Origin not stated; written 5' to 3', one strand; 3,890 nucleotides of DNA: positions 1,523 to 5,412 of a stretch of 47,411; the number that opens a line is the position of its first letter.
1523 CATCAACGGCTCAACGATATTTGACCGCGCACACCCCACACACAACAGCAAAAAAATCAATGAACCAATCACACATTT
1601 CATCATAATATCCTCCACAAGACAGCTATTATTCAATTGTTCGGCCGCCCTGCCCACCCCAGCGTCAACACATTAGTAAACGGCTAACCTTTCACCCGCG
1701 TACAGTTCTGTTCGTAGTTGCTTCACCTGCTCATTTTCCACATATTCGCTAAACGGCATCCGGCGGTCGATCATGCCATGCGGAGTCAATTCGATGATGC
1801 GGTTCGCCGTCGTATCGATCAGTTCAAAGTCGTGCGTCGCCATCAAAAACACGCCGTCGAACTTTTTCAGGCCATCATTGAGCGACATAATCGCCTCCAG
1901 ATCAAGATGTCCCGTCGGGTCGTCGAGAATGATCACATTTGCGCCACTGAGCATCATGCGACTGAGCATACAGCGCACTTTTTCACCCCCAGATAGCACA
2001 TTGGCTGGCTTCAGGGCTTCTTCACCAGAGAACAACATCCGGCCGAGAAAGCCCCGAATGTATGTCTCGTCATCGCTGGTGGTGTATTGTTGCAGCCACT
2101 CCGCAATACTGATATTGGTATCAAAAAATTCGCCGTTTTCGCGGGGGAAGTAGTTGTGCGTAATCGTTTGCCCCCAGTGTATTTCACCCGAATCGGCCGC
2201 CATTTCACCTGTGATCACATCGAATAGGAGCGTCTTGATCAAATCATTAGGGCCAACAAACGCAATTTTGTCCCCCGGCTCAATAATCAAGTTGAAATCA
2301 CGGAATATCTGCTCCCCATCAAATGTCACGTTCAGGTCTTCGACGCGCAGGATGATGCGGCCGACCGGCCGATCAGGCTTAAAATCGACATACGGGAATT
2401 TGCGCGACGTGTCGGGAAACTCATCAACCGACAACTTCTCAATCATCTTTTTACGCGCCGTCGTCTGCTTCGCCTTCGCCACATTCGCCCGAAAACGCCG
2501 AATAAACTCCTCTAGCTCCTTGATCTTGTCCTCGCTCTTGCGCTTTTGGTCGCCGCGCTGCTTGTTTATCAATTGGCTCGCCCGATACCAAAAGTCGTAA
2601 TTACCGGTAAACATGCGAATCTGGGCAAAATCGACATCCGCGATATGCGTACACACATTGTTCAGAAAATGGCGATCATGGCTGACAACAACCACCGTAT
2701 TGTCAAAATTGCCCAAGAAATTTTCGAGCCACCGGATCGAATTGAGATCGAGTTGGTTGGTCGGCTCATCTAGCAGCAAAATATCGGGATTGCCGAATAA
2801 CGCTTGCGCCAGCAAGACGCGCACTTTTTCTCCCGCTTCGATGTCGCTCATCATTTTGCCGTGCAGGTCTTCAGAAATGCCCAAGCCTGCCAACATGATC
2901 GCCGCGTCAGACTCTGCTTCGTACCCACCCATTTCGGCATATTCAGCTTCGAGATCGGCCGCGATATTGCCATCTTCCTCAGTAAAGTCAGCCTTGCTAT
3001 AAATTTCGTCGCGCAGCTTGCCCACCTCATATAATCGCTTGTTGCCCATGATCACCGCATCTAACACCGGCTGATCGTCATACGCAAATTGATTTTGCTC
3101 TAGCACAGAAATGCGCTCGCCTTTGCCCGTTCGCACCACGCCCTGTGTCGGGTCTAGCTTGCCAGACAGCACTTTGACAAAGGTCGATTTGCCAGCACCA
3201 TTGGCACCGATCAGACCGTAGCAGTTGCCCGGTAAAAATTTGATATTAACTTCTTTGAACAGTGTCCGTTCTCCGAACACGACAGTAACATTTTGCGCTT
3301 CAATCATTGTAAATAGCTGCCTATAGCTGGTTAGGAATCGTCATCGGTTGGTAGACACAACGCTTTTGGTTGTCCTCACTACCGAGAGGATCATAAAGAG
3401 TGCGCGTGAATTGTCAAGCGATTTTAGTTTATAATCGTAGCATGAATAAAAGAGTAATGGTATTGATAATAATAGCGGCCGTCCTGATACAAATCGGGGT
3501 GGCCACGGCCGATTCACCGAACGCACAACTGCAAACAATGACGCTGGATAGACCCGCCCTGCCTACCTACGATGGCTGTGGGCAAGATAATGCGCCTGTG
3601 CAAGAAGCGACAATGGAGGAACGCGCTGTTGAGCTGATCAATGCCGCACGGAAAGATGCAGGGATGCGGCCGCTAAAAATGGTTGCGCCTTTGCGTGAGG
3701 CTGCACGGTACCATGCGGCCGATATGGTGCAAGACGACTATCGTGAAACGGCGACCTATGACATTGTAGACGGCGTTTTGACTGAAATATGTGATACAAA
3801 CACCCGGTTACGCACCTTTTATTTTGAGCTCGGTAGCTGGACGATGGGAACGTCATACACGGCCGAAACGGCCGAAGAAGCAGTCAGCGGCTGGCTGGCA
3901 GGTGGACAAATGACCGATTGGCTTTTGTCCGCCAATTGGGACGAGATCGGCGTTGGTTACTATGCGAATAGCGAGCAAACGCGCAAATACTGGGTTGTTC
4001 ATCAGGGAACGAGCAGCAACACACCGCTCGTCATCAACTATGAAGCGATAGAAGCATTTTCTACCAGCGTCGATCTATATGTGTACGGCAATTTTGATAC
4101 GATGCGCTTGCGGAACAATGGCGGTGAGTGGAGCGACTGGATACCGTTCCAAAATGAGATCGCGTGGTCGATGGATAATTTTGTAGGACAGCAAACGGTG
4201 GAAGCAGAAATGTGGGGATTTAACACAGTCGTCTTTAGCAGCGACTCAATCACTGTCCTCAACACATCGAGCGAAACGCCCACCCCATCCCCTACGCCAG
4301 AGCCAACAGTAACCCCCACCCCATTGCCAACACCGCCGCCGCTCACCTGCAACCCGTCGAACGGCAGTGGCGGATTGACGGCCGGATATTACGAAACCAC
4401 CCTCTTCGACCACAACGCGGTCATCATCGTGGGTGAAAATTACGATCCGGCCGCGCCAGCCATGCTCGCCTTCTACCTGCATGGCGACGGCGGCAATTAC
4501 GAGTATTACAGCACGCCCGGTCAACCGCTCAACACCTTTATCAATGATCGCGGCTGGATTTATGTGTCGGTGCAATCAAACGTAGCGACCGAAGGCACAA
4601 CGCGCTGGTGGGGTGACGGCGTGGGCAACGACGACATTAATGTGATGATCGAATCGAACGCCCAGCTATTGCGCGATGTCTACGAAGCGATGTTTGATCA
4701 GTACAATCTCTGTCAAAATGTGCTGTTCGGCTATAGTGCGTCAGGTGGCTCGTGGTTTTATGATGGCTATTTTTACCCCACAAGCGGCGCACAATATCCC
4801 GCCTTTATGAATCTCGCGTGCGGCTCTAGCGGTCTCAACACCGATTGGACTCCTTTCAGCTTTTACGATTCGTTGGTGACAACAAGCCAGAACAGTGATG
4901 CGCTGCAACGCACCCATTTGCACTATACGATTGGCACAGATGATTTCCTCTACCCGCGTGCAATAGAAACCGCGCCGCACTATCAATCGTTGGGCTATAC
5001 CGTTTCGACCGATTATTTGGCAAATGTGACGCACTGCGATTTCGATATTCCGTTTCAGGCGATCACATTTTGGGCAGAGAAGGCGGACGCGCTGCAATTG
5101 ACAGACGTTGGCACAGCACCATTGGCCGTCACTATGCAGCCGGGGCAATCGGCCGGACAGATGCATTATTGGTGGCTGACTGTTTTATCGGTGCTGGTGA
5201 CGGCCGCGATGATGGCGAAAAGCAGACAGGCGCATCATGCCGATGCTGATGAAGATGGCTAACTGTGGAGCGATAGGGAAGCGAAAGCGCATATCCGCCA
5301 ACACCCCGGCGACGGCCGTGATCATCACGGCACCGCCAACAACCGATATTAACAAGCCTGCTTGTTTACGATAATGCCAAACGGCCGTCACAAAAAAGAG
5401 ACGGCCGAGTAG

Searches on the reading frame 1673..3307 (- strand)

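Call 34: search_protein_families(library=pfam, proteins=[window:1673-3307:-], max_evalue=0.001)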
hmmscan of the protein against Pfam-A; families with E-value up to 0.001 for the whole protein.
window:1673-3307:- (544 aa): 4 families
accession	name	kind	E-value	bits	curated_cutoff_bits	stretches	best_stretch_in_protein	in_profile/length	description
PF00005.33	ABC_tran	-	5.9e-37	127.8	25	2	18-184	2-137/137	ABC transporter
PF12848.13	ABC_tran_Xtn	-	8.3e-18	64.7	25.9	1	224-298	2-76/85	ABC transporter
PF13304.12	AAA_21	-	3.8e-08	34.2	27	0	30-58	2-36/304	AAA domain, putative AbiEii toxin, Type IV TA system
PF02463.25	SMC_N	-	4.3e-05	23.5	40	0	19-46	17-43/220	RecF/RecN/SMC N terminal domain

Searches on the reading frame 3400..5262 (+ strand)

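Call 34: search_protein_families(library=pfam, proteins=[window:3400-5262:+], max_evalue=0.001)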
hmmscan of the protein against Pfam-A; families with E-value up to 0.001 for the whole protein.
window:3400-5262:+ (620 aa): 1 family
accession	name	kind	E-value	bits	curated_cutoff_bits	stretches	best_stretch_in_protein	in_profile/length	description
PF00188.32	CAP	-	2.5e-10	41.6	21.1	1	77-201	1-116/117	Cysteine-rich secretory protein family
